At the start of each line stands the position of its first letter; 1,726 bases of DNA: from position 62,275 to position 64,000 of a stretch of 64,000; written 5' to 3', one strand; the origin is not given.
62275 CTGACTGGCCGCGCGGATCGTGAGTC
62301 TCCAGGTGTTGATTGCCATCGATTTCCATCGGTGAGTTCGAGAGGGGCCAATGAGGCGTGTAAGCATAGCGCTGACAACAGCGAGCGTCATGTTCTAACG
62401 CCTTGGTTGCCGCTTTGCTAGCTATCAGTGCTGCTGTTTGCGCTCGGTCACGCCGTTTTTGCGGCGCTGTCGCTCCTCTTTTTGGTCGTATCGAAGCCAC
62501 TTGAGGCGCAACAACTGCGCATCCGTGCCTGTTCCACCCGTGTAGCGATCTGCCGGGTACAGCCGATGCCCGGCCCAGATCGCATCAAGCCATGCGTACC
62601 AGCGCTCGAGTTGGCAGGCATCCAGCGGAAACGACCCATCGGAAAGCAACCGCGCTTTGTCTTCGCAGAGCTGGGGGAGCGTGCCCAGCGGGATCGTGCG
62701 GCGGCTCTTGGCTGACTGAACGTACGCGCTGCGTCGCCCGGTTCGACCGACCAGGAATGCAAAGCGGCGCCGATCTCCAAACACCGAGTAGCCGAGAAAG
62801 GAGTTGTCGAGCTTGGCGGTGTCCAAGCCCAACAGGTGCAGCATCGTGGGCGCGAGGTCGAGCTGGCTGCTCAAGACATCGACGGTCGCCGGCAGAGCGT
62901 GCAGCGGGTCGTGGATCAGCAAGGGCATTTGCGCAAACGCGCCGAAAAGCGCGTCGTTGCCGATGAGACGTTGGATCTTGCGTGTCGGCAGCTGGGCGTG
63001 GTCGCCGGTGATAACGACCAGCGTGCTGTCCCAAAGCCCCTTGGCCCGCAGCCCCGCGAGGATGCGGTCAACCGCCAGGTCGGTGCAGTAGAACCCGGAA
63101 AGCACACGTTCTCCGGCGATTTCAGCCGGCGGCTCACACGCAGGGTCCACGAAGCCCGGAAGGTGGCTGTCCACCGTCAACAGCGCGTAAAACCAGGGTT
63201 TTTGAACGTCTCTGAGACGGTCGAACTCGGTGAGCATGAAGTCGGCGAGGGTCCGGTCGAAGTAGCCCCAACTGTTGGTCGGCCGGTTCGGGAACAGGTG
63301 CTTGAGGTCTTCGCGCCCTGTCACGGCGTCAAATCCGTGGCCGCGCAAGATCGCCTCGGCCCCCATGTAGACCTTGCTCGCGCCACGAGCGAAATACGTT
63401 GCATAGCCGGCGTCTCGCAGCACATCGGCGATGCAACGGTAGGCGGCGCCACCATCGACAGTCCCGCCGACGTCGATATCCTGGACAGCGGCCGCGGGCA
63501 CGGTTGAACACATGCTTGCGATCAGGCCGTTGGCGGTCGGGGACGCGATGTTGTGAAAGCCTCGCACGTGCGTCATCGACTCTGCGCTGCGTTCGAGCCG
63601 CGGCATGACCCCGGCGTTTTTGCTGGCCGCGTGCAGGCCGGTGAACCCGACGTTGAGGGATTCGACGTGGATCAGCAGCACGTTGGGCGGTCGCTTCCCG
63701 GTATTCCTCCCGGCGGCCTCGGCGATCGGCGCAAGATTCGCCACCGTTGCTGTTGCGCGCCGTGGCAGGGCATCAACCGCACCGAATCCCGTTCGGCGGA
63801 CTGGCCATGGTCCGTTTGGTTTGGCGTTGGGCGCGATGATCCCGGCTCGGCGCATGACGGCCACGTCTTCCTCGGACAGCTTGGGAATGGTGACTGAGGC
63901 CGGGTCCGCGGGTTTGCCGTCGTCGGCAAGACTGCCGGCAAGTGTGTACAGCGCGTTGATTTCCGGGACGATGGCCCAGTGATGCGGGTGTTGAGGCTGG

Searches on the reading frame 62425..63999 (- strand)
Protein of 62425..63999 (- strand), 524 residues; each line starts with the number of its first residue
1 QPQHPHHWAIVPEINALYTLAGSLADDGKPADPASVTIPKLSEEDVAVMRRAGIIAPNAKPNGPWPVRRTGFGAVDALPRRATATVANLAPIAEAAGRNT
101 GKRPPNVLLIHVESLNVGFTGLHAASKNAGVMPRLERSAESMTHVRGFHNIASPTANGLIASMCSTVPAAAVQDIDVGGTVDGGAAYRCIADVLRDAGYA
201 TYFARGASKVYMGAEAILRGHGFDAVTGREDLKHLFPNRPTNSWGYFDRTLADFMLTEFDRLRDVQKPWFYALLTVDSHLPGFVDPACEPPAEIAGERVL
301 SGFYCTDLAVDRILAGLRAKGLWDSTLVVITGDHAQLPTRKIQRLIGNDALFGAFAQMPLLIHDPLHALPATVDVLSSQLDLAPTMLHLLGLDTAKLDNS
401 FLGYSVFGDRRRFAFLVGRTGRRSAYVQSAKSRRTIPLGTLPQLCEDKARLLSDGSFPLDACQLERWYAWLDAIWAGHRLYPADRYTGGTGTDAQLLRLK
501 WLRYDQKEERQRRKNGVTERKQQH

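Call 83: search_protein_families(library=pfam, proteins=[window:62425-63999:-], max_evalue=0.0001)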
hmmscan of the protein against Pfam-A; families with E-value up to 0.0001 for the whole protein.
window:62425-63999:- (524 aa): 1 family
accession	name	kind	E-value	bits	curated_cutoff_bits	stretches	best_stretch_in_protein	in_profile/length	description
PF00884.28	Sulfatase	-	1.4e-31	110.4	25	1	105-391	1-300/301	Sulfatase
